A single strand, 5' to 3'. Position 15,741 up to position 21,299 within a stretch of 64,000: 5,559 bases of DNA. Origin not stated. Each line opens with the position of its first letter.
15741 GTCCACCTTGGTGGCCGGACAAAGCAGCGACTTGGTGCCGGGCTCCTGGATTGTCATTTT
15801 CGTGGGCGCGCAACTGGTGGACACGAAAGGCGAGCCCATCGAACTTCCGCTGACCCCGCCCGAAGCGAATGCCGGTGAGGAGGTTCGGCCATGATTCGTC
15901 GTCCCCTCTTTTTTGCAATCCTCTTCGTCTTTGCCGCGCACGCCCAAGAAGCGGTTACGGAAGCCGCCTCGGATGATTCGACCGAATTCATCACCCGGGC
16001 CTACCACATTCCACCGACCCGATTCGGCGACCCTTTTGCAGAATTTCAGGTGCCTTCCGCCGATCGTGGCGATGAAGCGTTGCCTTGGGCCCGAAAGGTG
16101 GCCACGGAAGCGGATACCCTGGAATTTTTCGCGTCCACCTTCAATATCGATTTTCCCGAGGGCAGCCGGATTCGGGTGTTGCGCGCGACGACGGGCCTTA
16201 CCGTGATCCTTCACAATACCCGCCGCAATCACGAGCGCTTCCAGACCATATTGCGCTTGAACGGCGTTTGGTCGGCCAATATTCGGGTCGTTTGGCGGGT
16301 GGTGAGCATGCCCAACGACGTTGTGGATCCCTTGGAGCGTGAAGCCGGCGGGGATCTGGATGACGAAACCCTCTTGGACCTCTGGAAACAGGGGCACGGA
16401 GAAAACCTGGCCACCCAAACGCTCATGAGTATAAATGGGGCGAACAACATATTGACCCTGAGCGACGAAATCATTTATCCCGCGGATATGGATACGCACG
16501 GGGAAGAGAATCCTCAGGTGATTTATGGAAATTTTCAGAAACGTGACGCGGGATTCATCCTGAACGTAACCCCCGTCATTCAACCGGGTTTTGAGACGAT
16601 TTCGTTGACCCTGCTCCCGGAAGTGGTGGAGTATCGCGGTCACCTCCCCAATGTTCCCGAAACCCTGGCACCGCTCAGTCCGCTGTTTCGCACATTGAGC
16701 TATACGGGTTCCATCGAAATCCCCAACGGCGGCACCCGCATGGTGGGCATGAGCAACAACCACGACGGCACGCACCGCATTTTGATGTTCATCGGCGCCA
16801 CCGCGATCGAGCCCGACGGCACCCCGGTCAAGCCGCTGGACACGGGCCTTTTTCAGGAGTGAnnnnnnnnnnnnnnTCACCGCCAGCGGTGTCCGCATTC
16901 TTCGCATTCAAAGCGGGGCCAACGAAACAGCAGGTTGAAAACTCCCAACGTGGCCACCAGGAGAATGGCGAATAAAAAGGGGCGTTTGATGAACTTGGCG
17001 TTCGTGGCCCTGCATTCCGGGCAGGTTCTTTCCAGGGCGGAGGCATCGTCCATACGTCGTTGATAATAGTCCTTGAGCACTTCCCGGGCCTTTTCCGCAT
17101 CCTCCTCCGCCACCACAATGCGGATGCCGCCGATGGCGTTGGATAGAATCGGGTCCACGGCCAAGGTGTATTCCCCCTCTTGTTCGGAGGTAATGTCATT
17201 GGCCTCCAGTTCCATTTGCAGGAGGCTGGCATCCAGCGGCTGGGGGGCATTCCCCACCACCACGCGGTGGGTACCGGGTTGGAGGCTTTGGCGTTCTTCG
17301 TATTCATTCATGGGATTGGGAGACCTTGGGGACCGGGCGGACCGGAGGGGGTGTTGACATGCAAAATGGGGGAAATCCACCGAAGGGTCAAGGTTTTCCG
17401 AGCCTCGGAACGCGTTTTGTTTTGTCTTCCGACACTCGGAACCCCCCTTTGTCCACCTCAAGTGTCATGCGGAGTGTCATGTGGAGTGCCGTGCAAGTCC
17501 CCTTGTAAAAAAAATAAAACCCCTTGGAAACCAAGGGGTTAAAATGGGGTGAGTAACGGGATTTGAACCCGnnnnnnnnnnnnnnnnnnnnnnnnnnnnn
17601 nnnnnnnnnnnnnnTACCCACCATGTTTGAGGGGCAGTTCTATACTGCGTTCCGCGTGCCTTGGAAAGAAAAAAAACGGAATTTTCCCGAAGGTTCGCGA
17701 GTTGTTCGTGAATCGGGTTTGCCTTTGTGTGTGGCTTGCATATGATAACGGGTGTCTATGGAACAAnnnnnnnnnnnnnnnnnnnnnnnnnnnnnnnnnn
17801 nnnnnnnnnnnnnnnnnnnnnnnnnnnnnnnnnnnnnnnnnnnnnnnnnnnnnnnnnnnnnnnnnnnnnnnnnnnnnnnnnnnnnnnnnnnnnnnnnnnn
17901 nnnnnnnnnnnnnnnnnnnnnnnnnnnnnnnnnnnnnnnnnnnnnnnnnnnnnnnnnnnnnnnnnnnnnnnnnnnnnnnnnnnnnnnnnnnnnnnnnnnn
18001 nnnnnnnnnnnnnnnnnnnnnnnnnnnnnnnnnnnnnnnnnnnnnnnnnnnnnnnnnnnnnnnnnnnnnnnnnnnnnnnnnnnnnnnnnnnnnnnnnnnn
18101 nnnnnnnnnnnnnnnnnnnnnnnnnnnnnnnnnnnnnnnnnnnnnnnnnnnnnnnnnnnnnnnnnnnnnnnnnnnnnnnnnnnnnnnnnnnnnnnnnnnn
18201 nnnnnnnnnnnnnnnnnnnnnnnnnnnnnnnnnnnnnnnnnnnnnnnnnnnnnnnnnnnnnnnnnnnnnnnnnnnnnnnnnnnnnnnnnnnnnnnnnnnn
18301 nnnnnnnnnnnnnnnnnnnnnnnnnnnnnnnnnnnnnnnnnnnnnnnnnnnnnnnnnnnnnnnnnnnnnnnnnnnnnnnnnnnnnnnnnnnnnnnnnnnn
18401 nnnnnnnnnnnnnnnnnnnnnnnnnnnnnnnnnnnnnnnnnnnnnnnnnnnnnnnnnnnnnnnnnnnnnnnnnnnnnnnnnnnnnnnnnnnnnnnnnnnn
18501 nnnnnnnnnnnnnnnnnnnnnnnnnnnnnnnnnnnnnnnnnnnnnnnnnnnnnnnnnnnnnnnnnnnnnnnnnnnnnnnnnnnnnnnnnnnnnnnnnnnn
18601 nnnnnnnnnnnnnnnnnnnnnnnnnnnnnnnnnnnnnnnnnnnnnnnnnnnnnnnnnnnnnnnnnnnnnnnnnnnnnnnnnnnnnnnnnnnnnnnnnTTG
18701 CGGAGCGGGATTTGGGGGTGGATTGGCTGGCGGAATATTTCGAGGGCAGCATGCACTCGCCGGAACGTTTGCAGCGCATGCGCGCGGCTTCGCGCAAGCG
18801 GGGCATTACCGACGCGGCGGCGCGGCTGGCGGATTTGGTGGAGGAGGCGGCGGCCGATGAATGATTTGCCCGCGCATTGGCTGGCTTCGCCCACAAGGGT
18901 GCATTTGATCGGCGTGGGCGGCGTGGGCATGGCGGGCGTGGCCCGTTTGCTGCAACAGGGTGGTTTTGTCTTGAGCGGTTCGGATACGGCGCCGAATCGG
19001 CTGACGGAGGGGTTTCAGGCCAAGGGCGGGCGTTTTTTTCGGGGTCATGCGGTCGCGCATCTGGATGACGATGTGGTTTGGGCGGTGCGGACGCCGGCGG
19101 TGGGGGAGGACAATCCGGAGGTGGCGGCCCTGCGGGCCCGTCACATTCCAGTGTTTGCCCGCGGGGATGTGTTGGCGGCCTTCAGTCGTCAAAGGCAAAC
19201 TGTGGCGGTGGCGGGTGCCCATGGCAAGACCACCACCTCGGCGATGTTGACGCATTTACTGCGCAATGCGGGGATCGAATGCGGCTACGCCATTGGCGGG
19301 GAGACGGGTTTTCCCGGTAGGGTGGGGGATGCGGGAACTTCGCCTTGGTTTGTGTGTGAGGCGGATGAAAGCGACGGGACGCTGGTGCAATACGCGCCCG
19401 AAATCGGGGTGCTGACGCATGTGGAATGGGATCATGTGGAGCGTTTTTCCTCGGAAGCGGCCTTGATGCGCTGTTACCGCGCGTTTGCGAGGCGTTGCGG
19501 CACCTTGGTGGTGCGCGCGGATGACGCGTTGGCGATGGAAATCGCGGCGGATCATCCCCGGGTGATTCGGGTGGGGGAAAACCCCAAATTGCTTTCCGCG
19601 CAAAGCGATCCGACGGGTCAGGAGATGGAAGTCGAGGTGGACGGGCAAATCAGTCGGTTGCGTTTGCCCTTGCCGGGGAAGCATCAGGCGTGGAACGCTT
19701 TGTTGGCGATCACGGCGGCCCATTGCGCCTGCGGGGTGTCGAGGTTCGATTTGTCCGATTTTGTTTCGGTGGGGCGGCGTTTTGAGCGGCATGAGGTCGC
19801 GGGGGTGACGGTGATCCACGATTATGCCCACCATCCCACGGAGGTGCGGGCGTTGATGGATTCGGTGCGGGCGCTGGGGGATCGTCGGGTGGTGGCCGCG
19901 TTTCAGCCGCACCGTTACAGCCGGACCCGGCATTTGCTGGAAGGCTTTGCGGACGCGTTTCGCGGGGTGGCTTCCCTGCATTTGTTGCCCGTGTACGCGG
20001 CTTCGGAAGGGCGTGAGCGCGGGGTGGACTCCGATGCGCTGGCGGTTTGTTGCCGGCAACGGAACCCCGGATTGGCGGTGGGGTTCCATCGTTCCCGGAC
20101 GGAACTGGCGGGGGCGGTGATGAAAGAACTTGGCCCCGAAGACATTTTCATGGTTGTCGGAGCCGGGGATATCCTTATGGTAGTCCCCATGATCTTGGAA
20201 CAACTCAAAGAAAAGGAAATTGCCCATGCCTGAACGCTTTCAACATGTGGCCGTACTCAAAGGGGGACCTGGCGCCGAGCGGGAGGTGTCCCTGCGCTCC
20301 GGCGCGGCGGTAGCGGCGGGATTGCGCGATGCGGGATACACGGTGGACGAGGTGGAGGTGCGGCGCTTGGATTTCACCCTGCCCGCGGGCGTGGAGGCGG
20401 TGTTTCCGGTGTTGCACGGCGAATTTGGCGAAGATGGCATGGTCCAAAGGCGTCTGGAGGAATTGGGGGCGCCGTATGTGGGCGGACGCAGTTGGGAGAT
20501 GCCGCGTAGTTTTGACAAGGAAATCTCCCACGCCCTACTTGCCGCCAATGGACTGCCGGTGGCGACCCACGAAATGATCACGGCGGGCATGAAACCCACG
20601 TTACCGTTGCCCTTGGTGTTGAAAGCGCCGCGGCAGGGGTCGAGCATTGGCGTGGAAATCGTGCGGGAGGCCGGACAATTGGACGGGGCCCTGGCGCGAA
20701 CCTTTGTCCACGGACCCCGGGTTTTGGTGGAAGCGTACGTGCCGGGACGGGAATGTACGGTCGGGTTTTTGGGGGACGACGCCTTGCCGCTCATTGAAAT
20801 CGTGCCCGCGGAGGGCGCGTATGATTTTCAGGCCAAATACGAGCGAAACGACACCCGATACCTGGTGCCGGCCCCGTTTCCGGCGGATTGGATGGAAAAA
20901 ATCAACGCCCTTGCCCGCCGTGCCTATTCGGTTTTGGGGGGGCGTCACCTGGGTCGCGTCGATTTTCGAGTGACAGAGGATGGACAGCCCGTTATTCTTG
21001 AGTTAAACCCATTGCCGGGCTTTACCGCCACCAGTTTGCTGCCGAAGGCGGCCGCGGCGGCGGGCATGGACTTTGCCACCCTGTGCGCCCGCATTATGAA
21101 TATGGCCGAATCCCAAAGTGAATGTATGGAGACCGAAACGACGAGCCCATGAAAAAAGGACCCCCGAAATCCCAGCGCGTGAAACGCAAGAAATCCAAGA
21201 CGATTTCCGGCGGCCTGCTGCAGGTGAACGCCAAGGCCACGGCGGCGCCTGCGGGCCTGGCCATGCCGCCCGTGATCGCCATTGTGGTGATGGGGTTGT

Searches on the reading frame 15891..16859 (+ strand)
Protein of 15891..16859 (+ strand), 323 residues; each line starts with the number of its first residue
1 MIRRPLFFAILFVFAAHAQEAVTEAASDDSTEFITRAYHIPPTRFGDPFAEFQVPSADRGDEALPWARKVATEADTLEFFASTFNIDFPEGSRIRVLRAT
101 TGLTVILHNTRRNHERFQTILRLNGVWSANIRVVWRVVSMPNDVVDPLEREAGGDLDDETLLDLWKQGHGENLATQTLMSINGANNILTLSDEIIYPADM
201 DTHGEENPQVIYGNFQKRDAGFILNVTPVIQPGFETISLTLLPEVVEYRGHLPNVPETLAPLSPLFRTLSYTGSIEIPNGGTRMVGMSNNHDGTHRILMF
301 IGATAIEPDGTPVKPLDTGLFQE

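Call 35: search_protein_families(library=pfam, proteins=[window:15891-16859:+], max_evalue=10)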
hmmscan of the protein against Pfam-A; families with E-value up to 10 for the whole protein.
window:15891-16859:+ (323 aa): 2 families
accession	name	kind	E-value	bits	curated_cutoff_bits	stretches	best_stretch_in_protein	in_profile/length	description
PF00263.26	Secretin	-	1.1e-06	28.8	27.5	1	166-286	4-120/169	Bacterial type II and III secretion system protein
PF01476.26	LysM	-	0.24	11.8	20.9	1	114-135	17-38/43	LysM domain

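Call 39: search_protein_families(library=ncbifam, proteins=[window:15891-16859:+], max_evalue=0.1)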
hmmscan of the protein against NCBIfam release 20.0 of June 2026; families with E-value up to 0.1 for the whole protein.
window:15891-16859:+ (323 aa): 1 family
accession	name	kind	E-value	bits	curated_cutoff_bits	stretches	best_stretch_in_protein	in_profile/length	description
NF042912.1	Amuc_1098_fam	equivalog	1.4e-09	36.6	750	2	214-251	658-695/805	Amuc_1098 family type IV pilus outer membrane protein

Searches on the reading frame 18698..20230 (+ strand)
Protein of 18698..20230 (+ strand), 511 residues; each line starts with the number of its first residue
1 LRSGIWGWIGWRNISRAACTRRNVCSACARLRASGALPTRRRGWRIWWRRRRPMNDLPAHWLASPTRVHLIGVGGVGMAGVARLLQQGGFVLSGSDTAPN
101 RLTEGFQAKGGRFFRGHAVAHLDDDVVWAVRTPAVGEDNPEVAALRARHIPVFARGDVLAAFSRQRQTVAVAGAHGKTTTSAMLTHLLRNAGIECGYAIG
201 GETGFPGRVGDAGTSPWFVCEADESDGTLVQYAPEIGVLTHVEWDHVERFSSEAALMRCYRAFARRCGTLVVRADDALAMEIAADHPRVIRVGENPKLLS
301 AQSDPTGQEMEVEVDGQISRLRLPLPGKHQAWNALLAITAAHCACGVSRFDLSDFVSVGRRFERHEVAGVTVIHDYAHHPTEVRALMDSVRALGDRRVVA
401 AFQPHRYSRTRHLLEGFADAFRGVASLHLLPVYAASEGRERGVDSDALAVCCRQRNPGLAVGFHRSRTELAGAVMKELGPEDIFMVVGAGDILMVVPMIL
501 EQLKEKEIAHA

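Call 80: search_protein_families(library=pfam, proteins=[window:18698-20230:+], max_evalue=0.001)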
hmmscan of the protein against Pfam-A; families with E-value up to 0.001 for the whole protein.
window:18698-20230:+ (511 aa): 3 families
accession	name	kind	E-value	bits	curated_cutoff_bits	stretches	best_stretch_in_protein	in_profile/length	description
PF08245.18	Mur_ligase_M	-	8.9e-18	65.4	24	1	171-341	1-200/200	Mur ligase middle domain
PF02875.26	Mur_ligase_C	-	6.8e-17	62.9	28.4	1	360-490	1-127/127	Mur ligase, glutamate ligase domain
PF01225.30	Mur_ligase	-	1.1e-15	58.2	21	1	68-166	2-94/95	Mur ligase family, catalytic domain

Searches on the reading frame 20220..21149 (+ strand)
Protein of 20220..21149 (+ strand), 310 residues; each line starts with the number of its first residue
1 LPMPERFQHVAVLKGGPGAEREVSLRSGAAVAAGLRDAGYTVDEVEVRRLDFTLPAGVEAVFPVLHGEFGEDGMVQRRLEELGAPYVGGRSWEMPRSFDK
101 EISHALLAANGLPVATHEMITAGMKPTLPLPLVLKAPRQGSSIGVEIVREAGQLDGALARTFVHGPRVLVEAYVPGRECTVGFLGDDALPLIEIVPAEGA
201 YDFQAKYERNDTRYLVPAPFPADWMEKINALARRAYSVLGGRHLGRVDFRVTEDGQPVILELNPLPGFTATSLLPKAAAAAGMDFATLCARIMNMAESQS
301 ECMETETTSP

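Call 80: search_protein_families(library=pfam, proteins=[window:20220-21149:+], max_evalue=0.001)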
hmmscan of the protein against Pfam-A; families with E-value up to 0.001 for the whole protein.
window:20220-21149:+ (310 aa): 3 families
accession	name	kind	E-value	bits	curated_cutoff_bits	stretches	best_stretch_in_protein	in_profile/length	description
PF07478.18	Dala_Dala_lig_C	-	5.7e-47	160.3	24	1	120-293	27-203/204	D-ala D-ala ligase C-terminus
PF01820.27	Dala_Dala_lig_N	-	5.5e-16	59.6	34.6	2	56-88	88-120/121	D-ala D-ala ligase N-terminus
PF13535.11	ATP-grasp_4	-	6.6e-07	29.5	27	1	130-266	3-152/160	ATP-grasp domain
